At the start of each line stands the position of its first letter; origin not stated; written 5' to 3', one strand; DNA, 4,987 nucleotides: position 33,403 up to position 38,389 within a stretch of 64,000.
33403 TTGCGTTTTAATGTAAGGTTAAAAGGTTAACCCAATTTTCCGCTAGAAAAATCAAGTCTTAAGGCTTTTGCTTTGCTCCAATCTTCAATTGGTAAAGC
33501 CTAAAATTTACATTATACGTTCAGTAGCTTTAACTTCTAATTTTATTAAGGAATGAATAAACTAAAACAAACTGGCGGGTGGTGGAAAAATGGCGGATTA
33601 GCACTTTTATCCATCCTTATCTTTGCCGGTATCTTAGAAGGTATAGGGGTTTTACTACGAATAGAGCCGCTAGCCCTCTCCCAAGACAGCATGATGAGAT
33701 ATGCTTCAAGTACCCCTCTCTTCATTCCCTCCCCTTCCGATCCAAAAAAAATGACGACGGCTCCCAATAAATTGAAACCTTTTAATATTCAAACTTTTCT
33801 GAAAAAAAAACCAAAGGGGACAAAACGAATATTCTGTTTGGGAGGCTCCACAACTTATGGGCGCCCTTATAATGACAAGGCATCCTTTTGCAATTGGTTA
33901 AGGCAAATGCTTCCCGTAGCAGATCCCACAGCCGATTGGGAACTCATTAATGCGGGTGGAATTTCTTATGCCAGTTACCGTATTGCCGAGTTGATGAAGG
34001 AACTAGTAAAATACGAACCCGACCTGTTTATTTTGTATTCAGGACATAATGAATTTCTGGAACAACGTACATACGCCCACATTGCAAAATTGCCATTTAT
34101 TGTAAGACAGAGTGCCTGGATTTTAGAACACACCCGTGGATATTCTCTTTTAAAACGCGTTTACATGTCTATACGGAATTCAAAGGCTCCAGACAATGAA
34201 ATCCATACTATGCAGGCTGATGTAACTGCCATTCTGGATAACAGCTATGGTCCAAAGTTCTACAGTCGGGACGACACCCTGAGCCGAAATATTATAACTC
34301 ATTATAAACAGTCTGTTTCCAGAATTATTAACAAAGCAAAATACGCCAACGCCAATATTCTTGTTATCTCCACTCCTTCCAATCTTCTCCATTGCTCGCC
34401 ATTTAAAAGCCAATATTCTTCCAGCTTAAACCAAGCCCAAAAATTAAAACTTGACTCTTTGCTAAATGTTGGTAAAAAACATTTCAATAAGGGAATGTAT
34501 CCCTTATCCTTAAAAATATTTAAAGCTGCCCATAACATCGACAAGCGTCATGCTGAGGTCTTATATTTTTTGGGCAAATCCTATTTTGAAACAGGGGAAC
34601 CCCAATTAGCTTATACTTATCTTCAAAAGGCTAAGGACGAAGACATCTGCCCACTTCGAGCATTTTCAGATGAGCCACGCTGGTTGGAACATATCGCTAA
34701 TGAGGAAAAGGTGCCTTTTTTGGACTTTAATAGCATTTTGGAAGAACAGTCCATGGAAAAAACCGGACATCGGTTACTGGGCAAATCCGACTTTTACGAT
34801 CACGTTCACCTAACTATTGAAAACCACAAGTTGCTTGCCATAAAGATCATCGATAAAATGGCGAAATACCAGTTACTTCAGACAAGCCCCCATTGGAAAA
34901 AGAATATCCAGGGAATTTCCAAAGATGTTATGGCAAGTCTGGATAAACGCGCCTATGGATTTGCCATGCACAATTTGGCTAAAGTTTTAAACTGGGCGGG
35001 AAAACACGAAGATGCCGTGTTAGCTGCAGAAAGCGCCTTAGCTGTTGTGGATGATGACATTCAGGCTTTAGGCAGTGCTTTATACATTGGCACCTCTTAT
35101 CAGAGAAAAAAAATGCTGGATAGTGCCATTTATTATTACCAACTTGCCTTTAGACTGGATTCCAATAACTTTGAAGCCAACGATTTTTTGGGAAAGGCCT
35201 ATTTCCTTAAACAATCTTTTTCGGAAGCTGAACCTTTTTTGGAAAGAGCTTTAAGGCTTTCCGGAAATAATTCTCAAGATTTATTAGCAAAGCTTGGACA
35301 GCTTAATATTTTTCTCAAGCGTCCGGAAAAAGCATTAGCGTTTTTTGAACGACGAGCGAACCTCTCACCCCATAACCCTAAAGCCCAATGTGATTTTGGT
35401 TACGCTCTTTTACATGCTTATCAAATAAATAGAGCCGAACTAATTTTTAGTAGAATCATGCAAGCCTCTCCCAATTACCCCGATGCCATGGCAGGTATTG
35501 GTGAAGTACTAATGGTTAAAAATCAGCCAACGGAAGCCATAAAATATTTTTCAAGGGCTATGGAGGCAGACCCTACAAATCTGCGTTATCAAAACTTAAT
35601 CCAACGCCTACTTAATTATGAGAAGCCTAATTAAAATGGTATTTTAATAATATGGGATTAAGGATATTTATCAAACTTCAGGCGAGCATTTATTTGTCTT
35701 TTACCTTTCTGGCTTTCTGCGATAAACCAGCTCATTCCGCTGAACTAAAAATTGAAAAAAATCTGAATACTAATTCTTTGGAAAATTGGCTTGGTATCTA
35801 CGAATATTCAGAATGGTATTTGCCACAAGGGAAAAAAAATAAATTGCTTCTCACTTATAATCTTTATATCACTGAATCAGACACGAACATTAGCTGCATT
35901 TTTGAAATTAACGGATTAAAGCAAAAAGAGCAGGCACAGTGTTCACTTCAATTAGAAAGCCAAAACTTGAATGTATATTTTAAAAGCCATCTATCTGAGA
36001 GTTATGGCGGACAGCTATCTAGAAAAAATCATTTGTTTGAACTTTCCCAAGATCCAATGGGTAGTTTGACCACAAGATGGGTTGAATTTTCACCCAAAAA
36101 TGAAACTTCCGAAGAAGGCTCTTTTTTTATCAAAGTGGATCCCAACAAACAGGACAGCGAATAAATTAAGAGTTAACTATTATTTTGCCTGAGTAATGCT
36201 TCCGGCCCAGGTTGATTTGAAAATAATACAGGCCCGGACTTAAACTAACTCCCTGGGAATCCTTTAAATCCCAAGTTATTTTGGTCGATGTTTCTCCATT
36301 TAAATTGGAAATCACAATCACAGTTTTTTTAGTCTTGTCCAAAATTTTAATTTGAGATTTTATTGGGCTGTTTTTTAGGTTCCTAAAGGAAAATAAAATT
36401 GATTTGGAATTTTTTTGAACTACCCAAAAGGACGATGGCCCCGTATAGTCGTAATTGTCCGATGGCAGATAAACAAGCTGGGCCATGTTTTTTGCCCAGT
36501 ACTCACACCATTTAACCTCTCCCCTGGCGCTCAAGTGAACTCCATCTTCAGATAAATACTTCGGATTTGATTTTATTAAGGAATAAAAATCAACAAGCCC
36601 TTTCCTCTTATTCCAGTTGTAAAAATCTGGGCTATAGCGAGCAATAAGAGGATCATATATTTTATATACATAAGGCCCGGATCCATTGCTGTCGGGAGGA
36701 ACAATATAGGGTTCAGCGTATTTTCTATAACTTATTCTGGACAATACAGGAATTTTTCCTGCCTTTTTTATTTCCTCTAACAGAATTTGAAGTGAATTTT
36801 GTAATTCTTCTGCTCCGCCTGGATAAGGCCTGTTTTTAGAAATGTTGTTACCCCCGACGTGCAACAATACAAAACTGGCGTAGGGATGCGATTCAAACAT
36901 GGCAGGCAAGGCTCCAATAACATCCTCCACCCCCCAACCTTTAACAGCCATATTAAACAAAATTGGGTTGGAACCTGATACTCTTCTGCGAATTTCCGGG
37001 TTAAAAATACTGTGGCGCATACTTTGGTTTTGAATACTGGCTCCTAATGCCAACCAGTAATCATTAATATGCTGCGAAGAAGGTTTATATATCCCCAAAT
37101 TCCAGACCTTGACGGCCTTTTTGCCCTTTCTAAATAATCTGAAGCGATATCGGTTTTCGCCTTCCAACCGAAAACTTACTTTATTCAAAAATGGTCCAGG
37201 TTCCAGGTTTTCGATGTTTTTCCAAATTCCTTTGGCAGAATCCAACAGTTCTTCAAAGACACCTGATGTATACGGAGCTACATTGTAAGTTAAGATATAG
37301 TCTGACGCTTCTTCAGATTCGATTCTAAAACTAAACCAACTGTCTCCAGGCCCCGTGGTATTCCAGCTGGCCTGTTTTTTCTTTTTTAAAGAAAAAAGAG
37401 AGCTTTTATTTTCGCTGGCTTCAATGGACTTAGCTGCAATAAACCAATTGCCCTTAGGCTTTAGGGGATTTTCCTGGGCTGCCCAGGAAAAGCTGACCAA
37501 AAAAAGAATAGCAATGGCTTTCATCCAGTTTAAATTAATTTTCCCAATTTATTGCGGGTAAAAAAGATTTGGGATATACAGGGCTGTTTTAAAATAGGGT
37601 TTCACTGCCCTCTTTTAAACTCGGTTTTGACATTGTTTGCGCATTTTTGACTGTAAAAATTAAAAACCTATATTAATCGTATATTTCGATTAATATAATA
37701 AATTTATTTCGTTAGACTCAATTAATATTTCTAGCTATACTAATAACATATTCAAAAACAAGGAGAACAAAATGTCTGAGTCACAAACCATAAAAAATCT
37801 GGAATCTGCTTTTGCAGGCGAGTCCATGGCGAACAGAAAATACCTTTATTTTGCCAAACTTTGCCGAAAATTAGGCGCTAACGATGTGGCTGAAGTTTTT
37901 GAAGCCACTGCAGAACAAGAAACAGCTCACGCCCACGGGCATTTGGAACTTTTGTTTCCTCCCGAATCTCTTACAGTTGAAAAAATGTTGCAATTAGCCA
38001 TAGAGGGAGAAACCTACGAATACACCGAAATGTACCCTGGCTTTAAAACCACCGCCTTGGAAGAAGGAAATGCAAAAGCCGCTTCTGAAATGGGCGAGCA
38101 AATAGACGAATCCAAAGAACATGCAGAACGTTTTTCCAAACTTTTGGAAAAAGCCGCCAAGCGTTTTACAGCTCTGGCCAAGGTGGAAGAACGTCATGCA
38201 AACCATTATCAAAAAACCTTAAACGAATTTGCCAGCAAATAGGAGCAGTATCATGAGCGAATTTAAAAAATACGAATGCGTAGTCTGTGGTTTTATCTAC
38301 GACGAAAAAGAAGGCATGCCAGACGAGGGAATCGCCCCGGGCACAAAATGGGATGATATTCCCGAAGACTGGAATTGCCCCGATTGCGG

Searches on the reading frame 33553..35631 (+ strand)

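Call 35: search_protein_families(library=pfam, proteins=[window:33553-35631:+], max_evalue=0.01)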
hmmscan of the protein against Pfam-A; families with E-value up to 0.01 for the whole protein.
window:33553-35631:+ (693 aa): 17 families
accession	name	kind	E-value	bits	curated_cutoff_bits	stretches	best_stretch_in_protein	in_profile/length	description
PF00515.34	TPR_1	-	2.3e-22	78.2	27.8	1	644-676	2-34/34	Tetratricopeptide repeat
PF07719.23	TPR_2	-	4e-22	76.9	27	1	644-676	2-34/34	Tetratricopeptide repeat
PF14559.12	TPR_19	-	4.3e-20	72.3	25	1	619-686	1-68/68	Tetratricopeptide repeat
PF13424.12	TPR_12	-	3.6e-17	62.7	30.1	3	471-535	5-74/77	Tetratricopeptide repeat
PF13181.12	TPR_8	-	3.2e-15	55.3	25.7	0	334-361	1-28/34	Tetratricopeptide repeat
PF13428.12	TPR_14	-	2.6e-14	52.8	23.5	0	541-584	2-44/44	Tetratricopeptide repeat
PF12895.13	ANAPC3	-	5.8e-10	39.8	27.2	0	520-599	3-80/82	Anaphase-promoting complex, cyclosome, subunit 3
PF13432.12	TPR_16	-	1.4e-09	38.7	32.7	0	620-676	8-64/65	Tetratricopeptide repeat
PF13414.12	TPR_11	-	1.7e-08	34.4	26.8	0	522-552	10-40/42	TPR repeat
PF13472.12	Lipase_GDSL_2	-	1.6e-07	32.5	32.9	1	95-218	1-106/178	GDSL-like Lipase/Acylhydrolase family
PF23914.1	TPR_CcmH_CycH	-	3.1e-07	30.8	42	1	580-670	55-148/158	Cytochrome c-type biogenesis protein H TPR domain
PF00657.28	Lipase_GDSL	-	7e-07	30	23.6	0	376-431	154-207/208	GDSL-like Lipase/Acylhydrolase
PF13374.12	TPR_10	-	2.9e-05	24.4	27.5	0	471-498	4-31/42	Tetratricopeptide repeat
PF13176.12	TPR_7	-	0.00028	21.2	27.9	0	545-572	4-31/36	Tetratricopeptide repeat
PF13431.12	TPR_17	-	0.0015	19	24.4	0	604-629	8-33/34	Tetratricopeptide repeat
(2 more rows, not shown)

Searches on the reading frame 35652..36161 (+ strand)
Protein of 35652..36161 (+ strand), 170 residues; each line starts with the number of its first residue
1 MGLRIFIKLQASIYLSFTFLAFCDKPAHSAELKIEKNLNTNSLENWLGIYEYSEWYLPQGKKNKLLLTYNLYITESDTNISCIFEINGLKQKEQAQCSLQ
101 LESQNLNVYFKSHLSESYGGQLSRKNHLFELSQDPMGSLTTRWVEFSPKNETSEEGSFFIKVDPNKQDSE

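Call 61: search_protein_families(library=pfam, proteins=[window:35652-36161:+], max_evalue=0.0001)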
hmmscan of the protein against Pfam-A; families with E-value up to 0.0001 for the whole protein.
window:35652-36161:+ (170 aa): 1 family
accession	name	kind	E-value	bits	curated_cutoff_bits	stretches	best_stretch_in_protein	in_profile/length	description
PF19453.4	DUF5991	-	7.8e-19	68.6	24.3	1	44-159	2-118/122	Family of unknown function (DUF5991)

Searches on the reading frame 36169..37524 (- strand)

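Call 35: search_protein_families(library=pfam, proteins=[window:36169-37524:-], max_evalue=0.01)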
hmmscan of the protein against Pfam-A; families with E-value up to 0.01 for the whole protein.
window:36169-37524:- (452 aa): 3 families
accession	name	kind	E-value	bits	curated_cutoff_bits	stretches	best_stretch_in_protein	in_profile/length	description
PF13472.12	Lipase_GDSL_2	-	1.8e-05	25.8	32.9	1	190-335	37-175/178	GDSL-like Lipase/Acylhydrolase family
PF13860.13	FlgD_ig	-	0.0021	18.4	27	1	385-438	20-74/79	FlgD Ig-like domain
PF00657.28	Lipase_GDSL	-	0.0027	18.3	23.6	1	172-339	37-204/208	GDSL-like Lipase/Acylhydrolase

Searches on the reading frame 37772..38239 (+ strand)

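Call 61: search_protein_families(library=pfam, proteins=[window:37772-38239:+], max_evalue=0.0001)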
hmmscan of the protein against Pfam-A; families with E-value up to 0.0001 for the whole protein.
window:37772-38239:+ (156 aa): 2 families
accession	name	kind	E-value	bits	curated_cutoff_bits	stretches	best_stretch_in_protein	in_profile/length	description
PF02915.23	Rubrerythrin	-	4.4e-22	79.4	22.8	2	8-61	1-53/137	Rubrerythrin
PF00210.30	Ferritin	-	1.8e-06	28.4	24.5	0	7-128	1-139/142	Ferritin-like domain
